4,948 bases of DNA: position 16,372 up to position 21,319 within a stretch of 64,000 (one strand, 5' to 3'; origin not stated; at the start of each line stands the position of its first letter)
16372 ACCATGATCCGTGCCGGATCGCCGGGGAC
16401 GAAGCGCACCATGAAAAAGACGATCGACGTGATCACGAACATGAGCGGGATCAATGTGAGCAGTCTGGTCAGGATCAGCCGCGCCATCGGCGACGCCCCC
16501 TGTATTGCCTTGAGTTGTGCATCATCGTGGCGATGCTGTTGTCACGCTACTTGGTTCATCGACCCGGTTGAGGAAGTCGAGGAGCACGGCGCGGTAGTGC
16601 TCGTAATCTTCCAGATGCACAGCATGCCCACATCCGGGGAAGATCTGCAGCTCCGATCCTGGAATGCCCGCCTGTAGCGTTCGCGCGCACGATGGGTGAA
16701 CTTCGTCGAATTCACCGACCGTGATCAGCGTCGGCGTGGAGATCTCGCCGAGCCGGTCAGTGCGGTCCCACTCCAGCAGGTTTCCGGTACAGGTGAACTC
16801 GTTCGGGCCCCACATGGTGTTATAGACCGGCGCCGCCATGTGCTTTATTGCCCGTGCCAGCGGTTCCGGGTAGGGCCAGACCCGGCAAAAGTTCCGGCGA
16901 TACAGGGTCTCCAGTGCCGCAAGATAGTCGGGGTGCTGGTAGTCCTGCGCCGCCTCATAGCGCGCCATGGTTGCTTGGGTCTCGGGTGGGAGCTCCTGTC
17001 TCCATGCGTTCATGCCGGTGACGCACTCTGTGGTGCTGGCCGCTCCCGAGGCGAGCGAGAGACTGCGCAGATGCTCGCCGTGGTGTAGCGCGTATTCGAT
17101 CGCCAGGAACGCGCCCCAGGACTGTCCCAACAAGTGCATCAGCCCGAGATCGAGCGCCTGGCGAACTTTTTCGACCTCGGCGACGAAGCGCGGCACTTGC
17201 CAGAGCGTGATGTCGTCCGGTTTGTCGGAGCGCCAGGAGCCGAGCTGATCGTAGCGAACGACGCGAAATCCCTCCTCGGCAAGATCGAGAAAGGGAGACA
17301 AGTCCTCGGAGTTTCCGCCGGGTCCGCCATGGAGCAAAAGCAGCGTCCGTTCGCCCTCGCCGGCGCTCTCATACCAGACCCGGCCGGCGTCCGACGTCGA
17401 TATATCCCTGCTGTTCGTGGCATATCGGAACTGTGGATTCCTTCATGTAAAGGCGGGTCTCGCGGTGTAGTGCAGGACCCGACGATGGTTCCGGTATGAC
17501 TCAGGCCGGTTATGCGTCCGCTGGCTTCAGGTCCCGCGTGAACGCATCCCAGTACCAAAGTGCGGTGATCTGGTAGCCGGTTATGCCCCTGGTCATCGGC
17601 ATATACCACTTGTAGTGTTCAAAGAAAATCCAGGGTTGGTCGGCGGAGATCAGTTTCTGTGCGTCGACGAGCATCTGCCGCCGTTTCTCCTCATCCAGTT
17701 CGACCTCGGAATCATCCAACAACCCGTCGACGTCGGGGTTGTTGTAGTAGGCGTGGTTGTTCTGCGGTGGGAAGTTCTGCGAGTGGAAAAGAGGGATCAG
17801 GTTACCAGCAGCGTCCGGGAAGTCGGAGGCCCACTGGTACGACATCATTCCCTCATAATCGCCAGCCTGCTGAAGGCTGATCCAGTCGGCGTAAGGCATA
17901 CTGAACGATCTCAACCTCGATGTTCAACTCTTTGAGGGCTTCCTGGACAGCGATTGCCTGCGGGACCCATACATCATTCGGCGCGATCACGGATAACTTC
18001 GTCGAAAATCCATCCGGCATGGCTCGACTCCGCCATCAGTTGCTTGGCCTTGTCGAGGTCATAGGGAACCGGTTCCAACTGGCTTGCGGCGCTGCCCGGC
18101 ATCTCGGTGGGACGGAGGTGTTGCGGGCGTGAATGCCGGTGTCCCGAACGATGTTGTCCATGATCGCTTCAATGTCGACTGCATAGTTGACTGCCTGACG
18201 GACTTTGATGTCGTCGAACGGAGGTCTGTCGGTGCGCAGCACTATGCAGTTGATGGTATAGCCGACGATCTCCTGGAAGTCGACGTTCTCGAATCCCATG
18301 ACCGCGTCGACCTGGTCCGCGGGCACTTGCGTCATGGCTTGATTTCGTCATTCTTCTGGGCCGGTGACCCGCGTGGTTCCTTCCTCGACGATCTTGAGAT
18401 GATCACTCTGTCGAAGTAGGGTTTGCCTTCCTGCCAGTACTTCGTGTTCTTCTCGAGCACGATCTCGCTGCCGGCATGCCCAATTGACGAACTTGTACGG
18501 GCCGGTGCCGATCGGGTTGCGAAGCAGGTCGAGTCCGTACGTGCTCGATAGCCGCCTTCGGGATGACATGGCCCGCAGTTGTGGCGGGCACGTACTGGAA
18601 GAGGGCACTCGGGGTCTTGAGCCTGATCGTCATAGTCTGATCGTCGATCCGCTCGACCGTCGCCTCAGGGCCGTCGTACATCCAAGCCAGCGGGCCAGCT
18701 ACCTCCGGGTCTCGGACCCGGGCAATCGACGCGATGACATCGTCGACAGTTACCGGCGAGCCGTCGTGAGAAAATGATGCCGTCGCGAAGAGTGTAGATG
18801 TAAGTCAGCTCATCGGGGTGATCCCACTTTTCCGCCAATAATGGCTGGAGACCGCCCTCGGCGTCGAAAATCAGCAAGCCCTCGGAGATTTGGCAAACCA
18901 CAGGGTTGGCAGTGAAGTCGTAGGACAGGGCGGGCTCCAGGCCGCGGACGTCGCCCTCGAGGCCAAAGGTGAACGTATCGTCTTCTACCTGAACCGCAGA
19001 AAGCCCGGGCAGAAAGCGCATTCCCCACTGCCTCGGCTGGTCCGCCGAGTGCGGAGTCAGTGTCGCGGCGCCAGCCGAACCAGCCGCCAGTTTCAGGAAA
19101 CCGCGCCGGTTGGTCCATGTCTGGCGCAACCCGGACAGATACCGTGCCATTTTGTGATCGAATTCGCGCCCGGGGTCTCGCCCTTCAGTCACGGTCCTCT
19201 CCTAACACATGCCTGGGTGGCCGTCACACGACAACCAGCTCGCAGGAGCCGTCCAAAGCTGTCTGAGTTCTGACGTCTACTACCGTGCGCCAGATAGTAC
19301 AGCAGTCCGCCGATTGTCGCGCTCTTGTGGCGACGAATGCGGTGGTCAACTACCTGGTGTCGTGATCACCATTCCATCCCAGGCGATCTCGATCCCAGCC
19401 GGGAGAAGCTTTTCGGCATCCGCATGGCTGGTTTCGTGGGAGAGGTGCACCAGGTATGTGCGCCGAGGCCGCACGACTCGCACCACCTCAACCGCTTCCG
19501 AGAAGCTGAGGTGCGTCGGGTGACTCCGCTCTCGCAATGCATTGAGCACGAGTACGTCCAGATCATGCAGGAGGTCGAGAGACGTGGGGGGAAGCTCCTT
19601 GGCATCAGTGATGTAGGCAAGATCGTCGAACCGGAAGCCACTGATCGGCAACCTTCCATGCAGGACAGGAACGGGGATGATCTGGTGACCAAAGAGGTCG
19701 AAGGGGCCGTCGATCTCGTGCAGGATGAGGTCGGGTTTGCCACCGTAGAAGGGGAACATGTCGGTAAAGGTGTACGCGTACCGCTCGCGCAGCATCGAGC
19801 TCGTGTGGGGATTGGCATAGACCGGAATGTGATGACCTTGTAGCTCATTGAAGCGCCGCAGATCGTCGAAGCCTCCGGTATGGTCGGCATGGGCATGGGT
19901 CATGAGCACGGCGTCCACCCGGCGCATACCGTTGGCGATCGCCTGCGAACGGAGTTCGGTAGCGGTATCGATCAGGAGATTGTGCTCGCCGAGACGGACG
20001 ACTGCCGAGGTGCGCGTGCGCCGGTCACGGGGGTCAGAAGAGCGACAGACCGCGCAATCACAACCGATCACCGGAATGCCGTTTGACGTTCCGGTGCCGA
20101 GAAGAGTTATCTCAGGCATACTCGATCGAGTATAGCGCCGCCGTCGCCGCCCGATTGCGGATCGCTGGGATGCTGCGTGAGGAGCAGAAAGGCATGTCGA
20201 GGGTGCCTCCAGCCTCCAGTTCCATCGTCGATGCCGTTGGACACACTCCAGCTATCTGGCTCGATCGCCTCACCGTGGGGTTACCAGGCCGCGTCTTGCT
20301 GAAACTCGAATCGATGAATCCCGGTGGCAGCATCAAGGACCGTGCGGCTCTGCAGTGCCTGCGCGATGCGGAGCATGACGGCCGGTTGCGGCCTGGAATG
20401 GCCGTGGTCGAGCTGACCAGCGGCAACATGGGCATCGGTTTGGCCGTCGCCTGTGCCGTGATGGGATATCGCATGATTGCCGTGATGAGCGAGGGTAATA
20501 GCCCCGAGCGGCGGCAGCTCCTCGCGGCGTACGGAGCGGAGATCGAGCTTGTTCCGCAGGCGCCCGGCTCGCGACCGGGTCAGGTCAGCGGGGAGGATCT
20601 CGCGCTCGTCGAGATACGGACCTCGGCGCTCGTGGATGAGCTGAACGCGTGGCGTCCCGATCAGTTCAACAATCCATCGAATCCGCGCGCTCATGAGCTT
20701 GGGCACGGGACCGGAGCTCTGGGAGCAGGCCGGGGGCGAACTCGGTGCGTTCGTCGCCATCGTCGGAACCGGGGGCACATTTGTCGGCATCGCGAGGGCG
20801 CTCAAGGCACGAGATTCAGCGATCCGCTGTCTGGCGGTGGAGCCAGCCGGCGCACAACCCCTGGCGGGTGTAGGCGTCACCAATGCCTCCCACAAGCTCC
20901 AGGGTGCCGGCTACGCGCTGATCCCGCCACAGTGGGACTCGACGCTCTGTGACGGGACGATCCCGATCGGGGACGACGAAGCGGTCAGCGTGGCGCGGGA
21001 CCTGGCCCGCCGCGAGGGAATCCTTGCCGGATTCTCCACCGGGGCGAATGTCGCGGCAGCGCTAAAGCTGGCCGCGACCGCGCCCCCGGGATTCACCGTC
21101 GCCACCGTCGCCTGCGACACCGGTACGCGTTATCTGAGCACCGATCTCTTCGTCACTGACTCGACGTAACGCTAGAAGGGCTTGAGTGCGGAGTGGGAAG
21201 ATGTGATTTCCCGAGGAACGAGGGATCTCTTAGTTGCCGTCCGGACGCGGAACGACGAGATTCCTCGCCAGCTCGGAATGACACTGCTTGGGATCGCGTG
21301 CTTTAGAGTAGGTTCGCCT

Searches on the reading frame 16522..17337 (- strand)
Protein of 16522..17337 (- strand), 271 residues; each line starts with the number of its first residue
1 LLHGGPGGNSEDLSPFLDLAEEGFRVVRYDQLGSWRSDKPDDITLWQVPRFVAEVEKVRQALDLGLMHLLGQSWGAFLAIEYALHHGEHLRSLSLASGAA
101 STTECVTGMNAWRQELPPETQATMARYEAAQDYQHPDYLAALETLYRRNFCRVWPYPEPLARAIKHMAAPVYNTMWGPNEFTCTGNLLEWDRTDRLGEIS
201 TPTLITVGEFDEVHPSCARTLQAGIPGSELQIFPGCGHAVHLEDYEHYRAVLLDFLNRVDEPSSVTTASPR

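Call 47: search_protein_families(library=pfam, max_evalue=0.001, proteins=[window:16522-17337:-])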
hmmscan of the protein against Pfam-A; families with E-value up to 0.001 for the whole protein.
window:16522-17337:- (271 aa): 4 families
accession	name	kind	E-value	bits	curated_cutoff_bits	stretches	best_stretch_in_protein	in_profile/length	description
PF00561.26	Abhydrolase_1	-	1.3e-21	77.9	25.8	1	1-244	5-244/245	alpha/beta hydrolase fold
PF12697.13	Abhydrolase_6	-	8e-14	53.3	26.3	1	1-244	3-210/217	Alpha/beta hydrolase family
PF12146.15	Hydrolase_4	-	1.7e-11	44.3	27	1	18-114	26-124/239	Serine aminopeptidase, S33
PF00756.26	Esterase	-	0.00098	19.4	22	0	61-178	112-159/251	Putative esterase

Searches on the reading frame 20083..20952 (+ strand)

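Call 47: search_protein_families(library=pfam, max_evalue=0.001, proteins=[window:20083-20952:+])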
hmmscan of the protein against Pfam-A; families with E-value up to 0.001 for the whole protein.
window:20083-20952:+ (289 aa): 1 family
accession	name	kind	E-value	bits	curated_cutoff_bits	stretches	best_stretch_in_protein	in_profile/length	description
PF00291.31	PALP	-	9.5e-34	117.5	35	1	50-204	3-143/295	Pyridoxal-phosphate dependent enzyme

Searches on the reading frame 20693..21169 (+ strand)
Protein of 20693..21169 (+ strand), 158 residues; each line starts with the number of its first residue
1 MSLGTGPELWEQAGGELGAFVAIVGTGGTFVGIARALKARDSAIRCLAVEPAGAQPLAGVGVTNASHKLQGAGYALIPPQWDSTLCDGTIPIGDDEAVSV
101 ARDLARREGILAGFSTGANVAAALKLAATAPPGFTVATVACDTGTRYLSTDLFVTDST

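Call 47: search_protein_families(library=pfam, max_evalue=0.001, proteins=[window:20693-21169:+])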
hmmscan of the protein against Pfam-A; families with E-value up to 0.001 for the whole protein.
window:20693-21169:+ (158 aa): 1 family
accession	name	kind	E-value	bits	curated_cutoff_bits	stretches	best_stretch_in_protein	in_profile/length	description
PF00291.31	PALP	-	8.4e-27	94.7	35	1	5-142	146-295/295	Pyridoxal-phosphate dependent enzyme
